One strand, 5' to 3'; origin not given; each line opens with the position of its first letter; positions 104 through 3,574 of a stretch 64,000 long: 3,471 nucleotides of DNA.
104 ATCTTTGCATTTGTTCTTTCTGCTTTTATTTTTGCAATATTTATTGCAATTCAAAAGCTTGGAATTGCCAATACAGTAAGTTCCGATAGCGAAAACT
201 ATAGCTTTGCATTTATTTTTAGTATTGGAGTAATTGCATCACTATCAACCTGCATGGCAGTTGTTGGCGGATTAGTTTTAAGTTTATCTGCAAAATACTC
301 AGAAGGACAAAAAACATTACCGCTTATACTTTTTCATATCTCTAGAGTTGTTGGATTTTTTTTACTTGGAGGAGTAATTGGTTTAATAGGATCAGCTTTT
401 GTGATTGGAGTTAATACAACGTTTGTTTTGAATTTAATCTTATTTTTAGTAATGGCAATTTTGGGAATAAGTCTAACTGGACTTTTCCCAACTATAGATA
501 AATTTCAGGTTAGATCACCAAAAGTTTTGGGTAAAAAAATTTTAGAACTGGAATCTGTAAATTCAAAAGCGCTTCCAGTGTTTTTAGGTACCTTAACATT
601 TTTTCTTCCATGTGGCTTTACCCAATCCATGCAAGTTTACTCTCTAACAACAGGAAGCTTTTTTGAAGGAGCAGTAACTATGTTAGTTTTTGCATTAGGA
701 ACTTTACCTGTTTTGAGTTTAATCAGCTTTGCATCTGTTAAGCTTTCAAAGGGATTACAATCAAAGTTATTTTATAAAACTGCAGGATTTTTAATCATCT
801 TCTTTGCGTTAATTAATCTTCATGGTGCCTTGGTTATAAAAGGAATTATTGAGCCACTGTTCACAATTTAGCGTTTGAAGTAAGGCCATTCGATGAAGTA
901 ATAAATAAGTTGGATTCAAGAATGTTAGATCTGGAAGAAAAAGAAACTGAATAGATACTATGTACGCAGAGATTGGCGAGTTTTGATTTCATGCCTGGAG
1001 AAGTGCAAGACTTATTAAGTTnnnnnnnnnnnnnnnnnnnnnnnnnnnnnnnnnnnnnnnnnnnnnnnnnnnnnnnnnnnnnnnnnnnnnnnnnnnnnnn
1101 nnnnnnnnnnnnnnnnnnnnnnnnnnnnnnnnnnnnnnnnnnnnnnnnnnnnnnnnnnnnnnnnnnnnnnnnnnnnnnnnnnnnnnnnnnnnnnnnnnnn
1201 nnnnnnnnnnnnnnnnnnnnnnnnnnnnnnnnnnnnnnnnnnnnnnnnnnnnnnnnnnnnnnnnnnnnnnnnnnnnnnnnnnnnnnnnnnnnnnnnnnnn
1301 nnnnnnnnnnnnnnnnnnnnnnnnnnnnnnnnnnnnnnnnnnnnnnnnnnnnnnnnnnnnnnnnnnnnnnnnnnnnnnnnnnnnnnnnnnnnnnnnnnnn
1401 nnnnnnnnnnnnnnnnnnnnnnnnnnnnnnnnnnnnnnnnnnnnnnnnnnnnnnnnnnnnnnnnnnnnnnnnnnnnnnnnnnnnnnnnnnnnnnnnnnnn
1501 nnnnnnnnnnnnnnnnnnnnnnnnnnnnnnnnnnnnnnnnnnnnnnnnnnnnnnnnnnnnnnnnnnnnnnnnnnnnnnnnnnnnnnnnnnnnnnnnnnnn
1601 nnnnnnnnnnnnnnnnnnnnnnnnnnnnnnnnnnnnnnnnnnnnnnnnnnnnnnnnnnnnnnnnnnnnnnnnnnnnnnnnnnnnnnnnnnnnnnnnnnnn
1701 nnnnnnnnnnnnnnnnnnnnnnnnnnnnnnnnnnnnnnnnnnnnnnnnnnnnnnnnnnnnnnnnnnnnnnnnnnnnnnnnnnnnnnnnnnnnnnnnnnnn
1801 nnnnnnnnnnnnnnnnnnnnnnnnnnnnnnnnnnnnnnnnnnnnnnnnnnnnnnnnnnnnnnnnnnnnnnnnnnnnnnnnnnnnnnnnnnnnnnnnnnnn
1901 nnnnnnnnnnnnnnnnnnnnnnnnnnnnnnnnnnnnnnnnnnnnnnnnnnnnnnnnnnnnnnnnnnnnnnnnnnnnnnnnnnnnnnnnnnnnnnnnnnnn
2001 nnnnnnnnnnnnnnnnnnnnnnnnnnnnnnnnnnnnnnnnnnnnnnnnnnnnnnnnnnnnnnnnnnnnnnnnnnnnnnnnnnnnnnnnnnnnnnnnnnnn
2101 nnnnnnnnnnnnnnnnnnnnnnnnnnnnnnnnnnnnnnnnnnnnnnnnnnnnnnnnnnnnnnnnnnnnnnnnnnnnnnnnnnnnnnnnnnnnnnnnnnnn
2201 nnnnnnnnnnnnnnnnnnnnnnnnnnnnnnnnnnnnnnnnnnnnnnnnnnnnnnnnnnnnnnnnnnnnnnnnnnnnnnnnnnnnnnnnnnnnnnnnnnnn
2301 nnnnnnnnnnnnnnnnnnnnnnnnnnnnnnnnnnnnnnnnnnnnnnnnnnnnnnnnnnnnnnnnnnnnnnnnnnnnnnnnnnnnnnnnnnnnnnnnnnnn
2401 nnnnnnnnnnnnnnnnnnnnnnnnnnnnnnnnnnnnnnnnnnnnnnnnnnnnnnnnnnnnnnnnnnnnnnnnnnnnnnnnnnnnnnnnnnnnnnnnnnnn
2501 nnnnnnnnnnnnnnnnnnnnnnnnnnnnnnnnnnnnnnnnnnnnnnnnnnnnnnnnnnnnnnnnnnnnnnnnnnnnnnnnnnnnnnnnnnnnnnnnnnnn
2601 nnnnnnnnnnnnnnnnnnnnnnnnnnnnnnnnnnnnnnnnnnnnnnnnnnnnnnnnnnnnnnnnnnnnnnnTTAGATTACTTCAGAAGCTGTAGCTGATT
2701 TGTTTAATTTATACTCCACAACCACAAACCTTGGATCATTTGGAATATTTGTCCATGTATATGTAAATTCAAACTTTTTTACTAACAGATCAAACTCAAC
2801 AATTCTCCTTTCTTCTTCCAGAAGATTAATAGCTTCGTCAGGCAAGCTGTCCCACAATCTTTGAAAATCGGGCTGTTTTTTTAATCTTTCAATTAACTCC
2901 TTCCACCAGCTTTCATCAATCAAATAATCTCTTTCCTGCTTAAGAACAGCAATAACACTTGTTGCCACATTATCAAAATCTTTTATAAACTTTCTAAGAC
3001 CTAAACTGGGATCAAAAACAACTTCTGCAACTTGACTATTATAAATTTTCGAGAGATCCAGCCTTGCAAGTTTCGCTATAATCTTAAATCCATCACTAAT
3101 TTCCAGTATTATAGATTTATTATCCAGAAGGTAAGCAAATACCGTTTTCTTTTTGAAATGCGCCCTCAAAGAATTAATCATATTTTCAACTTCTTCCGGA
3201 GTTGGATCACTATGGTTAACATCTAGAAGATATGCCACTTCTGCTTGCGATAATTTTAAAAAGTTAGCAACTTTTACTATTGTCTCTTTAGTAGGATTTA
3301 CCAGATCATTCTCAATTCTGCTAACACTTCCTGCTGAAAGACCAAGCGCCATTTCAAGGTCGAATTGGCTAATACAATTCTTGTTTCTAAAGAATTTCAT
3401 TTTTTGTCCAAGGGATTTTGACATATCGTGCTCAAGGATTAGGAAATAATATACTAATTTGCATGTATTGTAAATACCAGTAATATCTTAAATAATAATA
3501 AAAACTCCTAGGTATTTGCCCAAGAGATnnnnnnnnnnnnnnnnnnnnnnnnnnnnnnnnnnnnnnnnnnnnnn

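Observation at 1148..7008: Regulatory module: three paralogous XRE-HTH regulators with a C-terminal domain of about 170 aa, a 359-aa orphan protein and a sensor histidine kinase, directly upstream of the giant hydrolase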

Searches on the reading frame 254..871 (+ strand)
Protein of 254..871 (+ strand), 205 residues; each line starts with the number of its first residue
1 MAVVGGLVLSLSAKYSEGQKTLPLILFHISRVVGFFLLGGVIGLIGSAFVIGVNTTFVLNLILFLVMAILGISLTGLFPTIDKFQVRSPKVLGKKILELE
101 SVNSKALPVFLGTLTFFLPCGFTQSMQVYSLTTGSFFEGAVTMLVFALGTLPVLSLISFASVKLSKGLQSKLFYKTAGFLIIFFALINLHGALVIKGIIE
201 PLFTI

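Call 3: search_protein_families(library=pfam, proteins=[window:254-871:+], max_evalue=1)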
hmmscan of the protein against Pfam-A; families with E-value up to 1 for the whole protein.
window:254-871:+ (205 aa): 1 family
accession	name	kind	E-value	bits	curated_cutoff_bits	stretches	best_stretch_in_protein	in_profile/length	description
PF13386.12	DsbD_2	-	1.9e-29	103.4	24.9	1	5-186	18-198/199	Cytochrome C biogenesis protein transmembrane region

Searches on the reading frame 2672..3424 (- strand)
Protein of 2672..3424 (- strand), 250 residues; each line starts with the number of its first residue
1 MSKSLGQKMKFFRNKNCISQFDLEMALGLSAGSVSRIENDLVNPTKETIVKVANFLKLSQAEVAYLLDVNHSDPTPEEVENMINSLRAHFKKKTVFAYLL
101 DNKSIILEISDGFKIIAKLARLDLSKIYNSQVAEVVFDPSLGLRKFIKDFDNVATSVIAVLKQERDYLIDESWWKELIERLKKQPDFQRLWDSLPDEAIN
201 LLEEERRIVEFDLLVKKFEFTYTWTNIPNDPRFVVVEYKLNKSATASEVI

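Call 3: search_protein_families(library=pfam, proteins=[window:2672-3424:-], max_evalue=1)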
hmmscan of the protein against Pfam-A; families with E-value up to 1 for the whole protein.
window:2672-3424:- (250 aa): 8 families
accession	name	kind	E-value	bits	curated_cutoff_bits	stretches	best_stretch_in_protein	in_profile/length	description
PF17765.7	MLTR_LBD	-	1.5e-08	35.4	26.3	1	132-246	50-161/168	MmyB-like transcription regulator ligand binding domain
PF01381.28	HTH_3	-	1.1e-07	32.2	23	1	13-59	5-51/55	Helix-turn-helix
PF13560.12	HTH_31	-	1.5e-05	25.7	27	1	5-66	2-64/64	Helix-turn-helix domain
PF12844.13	HTH_19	-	5.8e-05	23.4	30.2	1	6-61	1-56/64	Helix-turn-helix domain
PF13443.12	HTH_26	-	0.0026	18.4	22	1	16-62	9-56/63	Cro/C1-type HTH DNA-binding domain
PF05339.17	DUF739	-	0.015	15.8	27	1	17-64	16-63/69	Protein of unknown function (DUF739)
PF25569.1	TPR_ZFYVE26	-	0.16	12.7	27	0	36-75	58-97/123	ZFYVE26-like, TPR repeats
PF12802.13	MarR_2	-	0.17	12.5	27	1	18-42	21-45/61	MarR family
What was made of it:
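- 2672..3424 (-): R3: divergent third paralog, convergent, 23-nt 3' overlap with R2. It is the only copy that passes Pfam MLTR_LBD. PF17765 35.4 bits vs cutoff 26.3 (call 3).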

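Call 4: search_protein_families(library=ncbifam, proteins=[window:2672-3424:-], max_evalue=1)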
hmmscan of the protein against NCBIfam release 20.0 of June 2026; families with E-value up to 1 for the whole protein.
window:2672-3424:- (250 aa): 10 families
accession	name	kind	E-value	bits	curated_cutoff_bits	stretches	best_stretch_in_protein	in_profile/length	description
NF041951.1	phage_RstR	subfamily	2.6e-05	24.4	80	1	5-63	3-61/108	RstR family transcriptional repressor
NF007257.0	PRK09706.1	subfamily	7.6e-05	22.5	101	1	3-78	4-77/135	transcriptional repressor DicA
NF007271.0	PRK09726.1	equivalog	0.00056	19.9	79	1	4-78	12-82/88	type II toxin-antitoxin system antitoxin HipB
NF007408.0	PRK09943.1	equivalog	0.00075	19.1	211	1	4-63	7-66/185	HTH-type transcriptional regulator PuuR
TIGR03070.1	couple_hipB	subfamily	0.0011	18.9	71.65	1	4-56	2-54/58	type II toxin-antitoxin system Y4mF family antitoxin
TIGR03830.1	CxxCG_CxxCG_HTH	subfamily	0.0051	16.6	61.8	1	5-47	66-108/127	type II TA system antitoxin MqsA family protein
TIGR01457.1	HAD-SF-IIA-hyp2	hypoth_equivalog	0.0053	16.3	247.65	1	46-100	16-71/249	TIGR01457 family HAD-type hydrolase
NF003162.0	PRK04140.1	equivalog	0.016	14.2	263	1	6-80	128-202/317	transcriptional regulator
TIGR04176.1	MarR_EPS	equivalog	0.02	14.9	88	1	9-93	10-85/105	MarR family EPS-associated transcriptional regulator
NF038139.1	Reg_Aceta_RamB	equivalog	0.08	11.6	700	1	5-56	3-54/465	acetate metabolism transcriptional regulator RamB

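Call 89: search_protein_families(library=padloc, proteins=[window:2672-3424:-], max_evalue=0.01)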
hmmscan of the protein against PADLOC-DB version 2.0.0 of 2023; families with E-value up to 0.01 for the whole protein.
window:2672-3424:- (250 aa): 6 families
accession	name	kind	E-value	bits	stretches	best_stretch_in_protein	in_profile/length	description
PDLC02926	HTH_VI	-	3e-06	25.4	1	5-86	2-83/92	-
PDLC03954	RmrA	-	6.2e-06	23.4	1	5-68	11-71/380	-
PDLC04142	capH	-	0.00012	21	1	1-80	3-74/103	capH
PDLC03951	RmrA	-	0.0022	15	1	6-61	10-65/400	-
PDLC03949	RmrA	-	0.003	14.5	1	7-79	5-74/363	-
PDLC03946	RmrA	-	0.0056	13.5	1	8-59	6-57/357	-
